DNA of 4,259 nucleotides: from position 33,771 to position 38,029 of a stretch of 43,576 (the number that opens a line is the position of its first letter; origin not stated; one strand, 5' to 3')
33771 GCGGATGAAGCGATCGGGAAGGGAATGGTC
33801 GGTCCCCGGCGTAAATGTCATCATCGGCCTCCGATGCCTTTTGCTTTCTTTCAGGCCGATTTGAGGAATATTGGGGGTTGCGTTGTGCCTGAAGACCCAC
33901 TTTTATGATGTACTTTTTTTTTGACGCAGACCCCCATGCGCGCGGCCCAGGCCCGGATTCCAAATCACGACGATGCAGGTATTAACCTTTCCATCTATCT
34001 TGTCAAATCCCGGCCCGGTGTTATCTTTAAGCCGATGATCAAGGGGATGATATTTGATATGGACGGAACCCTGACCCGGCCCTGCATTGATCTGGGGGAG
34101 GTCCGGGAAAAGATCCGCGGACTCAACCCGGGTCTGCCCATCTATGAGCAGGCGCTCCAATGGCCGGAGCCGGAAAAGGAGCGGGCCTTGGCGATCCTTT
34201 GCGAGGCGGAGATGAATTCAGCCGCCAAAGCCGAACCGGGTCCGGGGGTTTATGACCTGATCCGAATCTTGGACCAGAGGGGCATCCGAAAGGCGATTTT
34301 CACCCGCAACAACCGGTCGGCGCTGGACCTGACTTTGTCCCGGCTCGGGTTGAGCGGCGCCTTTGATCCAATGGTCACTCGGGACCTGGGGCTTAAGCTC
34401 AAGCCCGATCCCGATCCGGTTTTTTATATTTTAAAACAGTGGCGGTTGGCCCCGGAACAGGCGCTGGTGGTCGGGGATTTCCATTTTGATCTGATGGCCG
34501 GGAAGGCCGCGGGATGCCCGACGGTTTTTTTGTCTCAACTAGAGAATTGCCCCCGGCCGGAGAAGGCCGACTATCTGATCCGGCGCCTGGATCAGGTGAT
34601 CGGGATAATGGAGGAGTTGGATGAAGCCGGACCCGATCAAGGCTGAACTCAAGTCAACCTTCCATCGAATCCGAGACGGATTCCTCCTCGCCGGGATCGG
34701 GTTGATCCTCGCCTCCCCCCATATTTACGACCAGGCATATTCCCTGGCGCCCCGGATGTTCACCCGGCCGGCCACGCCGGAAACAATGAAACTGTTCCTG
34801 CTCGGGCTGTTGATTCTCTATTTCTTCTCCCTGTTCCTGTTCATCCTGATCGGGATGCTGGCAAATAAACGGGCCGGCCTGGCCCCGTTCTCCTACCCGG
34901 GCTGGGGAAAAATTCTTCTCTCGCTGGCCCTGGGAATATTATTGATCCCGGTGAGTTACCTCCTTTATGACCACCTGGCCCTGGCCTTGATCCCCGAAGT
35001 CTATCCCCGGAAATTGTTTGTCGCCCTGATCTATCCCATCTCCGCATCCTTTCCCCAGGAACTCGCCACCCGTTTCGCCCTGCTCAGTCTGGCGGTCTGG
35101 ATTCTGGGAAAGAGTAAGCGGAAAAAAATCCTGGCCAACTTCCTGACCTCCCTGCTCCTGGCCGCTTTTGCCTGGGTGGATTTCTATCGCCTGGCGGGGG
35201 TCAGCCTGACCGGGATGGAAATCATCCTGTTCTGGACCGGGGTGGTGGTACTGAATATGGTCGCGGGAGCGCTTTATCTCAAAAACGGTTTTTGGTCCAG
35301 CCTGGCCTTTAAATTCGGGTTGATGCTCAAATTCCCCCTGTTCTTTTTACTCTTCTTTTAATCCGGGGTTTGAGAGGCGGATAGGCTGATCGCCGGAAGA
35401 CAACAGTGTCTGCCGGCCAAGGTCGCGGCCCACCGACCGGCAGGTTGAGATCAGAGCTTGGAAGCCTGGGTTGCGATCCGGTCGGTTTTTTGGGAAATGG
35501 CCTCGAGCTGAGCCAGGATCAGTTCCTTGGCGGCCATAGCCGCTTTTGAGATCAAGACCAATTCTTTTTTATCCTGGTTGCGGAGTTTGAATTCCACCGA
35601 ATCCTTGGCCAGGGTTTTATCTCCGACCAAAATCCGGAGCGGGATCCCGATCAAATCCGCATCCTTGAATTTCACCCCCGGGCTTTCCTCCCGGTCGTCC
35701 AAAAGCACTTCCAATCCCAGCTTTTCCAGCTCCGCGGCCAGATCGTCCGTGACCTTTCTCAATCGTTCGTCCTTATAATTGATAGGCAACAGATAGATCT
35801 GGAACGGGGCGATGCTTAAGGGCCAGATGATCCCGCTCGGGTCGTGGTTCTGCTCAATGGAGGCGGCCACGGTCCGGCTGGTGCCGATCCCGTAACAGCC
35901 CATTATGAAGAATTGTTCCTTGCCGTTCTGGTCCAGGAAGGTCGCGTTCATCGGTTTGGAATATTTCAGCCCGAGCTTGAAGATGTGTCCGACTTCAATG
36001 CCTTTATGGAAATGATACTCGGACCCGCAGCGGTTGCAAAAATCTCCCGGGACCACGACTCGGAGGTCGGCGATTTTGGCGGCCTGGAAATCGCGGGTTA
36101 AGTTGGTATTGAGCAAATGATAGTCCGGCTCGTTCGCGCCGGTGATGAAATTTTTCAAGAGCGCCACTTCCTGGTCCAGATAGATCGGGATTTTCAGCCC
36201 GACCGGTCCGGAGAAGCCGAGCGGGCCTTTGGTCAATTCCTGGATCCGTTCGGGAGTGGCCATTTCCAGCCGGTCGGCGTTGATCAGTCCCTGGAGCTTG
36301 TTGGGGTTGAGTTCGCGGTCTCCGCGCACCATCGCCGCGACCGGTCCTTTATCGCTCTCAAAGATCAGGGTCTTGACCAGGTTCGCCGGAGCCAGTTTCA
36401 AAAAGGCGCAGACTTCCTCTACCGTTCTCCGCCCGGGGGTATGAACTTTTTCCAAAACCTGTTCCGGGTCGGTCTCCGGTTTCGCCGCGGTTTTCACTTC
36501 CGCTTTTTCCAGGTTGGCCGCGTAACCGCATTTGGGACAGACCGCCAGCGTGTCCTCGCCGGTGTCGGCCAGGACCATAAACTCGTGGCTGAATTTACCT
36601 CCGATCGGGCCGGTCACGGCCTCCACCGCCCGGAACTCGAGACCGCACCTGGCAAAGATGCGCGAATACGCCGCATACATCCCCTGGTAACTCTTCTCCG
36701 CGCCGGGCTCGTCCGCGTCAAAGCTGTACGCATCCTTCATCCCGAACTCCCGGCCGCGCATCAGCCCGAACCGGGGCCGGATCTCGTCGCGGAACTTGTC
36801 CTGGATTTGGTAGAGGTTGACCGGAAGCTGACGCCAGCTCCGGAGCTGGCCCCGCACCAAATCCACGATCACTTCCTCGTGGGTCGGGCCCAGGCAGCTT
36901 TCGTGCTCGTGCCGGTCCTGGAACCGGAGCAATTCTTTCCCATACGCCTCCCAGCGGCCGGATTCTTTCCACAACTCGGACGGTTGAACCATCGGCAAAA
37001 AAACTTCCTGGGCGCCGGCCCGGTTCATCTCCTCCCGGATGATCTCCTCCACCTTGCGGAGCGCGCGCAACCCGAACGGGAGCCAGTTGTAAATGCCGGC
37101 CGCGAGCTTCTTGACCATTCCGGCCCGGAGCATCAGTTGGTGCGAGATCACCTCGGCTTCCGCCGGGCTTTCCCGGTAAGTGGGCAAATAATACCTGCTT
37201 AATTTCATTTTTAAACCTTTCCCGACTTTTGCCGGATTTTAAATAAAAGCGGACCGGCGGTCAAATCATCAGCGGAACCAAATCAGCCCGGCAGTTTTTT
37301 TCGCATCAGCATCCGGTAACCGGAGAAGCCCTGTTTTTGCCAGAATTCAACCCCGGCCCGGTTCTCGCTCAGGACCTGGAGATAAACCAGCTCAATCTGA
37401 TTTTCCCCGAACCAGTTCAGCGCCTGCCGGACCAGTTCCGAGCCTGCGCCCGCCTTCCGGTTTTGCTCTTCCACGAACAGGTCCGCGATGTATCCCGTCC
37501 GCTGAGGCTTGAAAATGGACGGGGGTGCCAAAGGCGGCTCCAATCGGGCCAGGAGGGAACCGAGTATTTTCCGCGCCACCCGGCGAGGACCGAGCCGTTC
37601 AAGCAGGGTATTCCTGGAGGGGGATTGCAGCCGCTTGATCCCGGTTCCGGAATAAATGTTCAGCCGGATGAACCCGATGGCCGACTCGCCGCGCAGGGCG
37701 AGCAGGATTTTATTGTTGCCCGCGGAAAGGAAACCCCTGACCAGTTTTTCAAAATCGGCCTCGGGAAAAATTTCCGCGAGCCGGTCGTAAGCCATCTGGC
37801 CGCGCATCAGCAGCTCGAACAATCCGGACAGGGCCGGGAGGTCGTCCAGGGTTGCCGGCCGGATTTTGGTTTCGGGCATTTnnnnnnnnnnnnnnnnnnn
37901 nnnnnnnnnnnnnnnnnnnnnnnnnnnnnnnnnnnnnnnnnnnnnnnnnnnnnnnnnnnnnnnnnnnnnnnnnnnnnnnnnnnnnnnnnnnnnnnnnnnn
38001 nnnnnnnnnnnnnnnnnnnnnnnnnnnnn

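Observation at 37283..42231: Deacetylase + two secreted double-START paralogs + GNAT: candidate glycolipid/hydrophobic-ligand remodelling and carrier cluster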

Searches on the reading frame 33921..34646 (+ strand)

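Call 24: search_protein_families(library=pfam, proteins=[window:33921-34646:+], max_evalue=0.001)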
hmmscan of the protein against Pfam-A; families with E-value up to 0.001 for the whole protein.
window:33921-34646:+ (241 aa): 3 families
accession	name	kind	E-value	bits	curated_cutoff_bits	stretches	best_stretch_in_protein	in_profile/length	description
PF13419.12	HAD_2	-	5.2e-21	76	23.8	1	94-202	69-176/178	Haloacid dehalogenase-like hydrolase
PF00702.32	Hydrolase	-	2.3e-19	71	26.4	1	40-198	1-191/191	haloacid dehalogenase-like hydrolase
PF13242.12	Hydrolase_like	-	8.5e-05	22.8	22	1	161-204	4-48/75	HAD-hyrolase-like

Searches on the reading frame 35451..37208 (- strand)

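Call 3: search_protein_families(library=pfam, proteins=[window:35451-37208:-], max_evalue=0.1)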
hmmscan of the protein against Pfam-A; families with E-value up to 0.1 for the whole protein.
window:35451-37208:- (585 aa): 4 families
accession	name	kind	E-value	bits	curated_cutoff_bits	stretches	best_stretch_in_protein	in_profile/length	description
PF00587.30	tRNA-synt_2b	-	1.9e-35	123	29.3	1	95-454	2-179/179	tRNA synthetase class II core domain (G, H, P, S and T)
PF04073.20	tRNA_edit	-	1.5e-27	96.6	25.5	1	257-370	1-118/123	Aminoacyl-tRNA editing domain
PF03129.25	HGTP_anticodon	-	8.7e-20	71.1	21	1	470-559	1-90/94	Anticodon binding domain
PF09723.15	Zn_ribbon_8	-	0.1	13.1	34.4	0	208-229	13-34/41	Zinc ribbon domain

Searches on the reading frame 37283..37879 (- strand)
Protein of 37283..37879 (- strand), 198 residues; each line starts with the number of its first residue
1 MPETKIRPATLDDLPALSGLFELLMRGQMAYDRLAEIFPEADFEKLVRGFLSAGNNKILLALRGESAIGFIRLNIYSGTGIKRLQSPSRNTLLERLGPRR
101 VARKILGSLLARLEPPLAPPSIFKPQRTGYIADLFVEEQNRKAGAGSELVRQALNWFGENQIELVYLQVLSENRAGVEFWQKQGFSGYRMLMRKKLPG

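Call 3: search_protein_families(library=pfam, proteins=[window:37283-37879:-], max_evalue=0.1)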
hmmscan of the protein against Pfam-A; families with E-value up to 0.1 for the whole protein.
window:37283-37879:- (198 aa): 7 families
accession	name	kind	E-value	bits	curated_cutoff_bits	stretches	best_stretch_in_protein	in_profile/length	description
PF00583.31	Acetyltransf_1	-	3.7e-13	50.2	20.7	1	46-185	20-116/116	Acetyltransferase (GNAT) family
PF13508.13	Acetyltransf_7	-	2.7e-07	31.3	27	1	128-186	29-83/84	Acetyltransferase (GNAT) domain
PF13673.13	Acetyltransf_10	-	3.8e-07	30.6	23.6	1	126-186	49-108/128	Acetyltransferase (GNAT) domain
PF13302.13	Acetyltransf_3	-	0.0013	19.9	25.4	0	140-185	91-137/138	Acetyltransferase (GNAT) domain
PF13420.13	Acetyltransf_4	-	0.0038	17.7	24.3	1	127-187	74-136/155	Acetyltransferase (GNAT) domain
PF08445.16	FR47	-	0.03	14.7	22.1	1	123-188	17-80/86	FR47-like protein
PF14542.12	Acetyltransf_CG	-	0.085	13.4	30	0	131-164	27-60/80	GCN5-related N-acetyl-transferase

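Call 4: search_protein_families(library=ncbifam, proteins=[window:37283-37879:-], max_evalue=0.1)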
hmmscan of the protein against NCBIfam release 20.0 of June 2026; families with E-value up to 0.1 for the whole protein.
window:37283-37879:- (198 aa): 15 families
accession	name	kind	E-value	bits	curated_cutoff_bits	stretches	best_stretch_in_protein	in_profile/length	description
TIGR01575.1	rimI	equivalog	1.2e-06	28.7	86.4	1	128-187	55-114/132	ribosomal protein S18-alanine N-acetyltransferase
NF049894.1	CG3035_N_ac_Glu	equivalog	8.2e-06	25.2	280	1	134-186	238-290/300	N-acetylglutamate synthase, CG3035 family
NF043067.1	AAC_6p_group_E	equivalog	3.7e-05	23.6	140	1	128-186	70-128/140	aminoglycoside 6'-N-acetyltransferase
NF002959.0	PRK03624.1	equivalog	0.00034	20.3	124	1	129-191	73-135/147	GNAT family acetyltransferase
TIGR03103.1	trio_acet_GNAT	equivalog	0.00047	18.8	569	1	126-193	153-220/547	N-acetylglutaminylglutamine synthetase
NF033077.0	AAC_6p_A30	exception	0.00093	19.2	255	1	127-158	73-104/129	aminoglycoside 6'-N-acetyltransferase AAC(6')-30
NF053587.1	SpmdActasePaiA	equivalog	0.0018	18.1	250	1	133-186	95-148/172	spermidine/spermine N(1)-acetyltransferase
NF007853.0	PRK10562.1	equivalog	0.0024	18.1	125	1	130-186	70-121/146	N-acetyltransferase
NF007807.0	PRK10514.1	equivalog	0.0033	17.4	134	1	130-186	72-123/147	acetyltransferase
TIGR03585.1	PseH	equivalog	0.0074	16.4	93.1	1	139-190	86-138/156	UDP-4-amino-4,6-dideoxy-N-acetyl-beta-L-altrosamine N-acetyltransferase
NF040503.1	resist_ArsN1a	equivalog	0.008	15.9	170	0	134-186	82-134/159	arsinothricin resistance N-acetyltransferase ArsN1 family A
NF033083.0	AAC_3_I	equivalog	0.0089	16.2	200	1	129-185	78-134/145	AAC(3)-I family aminoglycoside N-acetyltransferase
TIGR03448.1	mycothiol_MshD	equivalog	0.022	14.1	163.1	1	136-188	236-288/294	mycothiol synthase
NF040504.1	resist_ArsN1b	equivalog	0.033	14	210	0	134-186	82-134/159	arsinothricin resistance N-acetyltransferase ArsN1 family B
NF040501.1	resist_ArsN2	equivalog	0.049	13.2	125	0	131-186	51-102/133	arsenic resistance N-acetyltransferase ArsN2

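Call 34: search_solved_structures(query=window:37283-37879:-, max_evalue=0.01)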
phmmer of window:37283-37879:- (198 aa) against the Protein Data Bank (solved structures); distinct sequences matched with E-value up to 0.01: 7.
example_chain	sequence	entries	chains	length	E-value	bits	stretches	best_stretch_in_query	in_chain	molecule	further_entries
3pp9_A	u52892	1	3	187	2.1e-05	27.9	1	129-194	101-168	Putative streptothricin acetyltransferase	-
1vkc_A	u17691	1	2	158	0.00042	23.6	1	128-195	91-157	putative acetyl transferase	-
7mx2_A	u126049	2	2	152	0.00061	23.1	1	124-196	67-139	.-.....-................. 30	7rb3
4f6a_A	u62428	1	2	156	0.0012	22.2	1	109-191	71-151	BH1408 protein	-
4e0a_A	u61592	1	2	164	0.0029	20.9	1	108-190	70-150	BH1408 protein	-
3jvn_A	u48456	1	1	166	0.0044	20.3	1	129-196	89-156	Acetyltransferase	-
7l1k_A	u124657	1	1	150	0.0079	19.4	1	128-196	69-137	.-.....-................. 30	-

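Call 68: search_protein_families(library=padloc, proteins=[window:37283-37879:-], max_evalue=0.001)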
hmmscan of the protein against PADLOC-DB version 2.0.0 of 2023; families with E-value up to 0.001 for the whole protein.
window:37283-37879:- (198 aa): 0 families
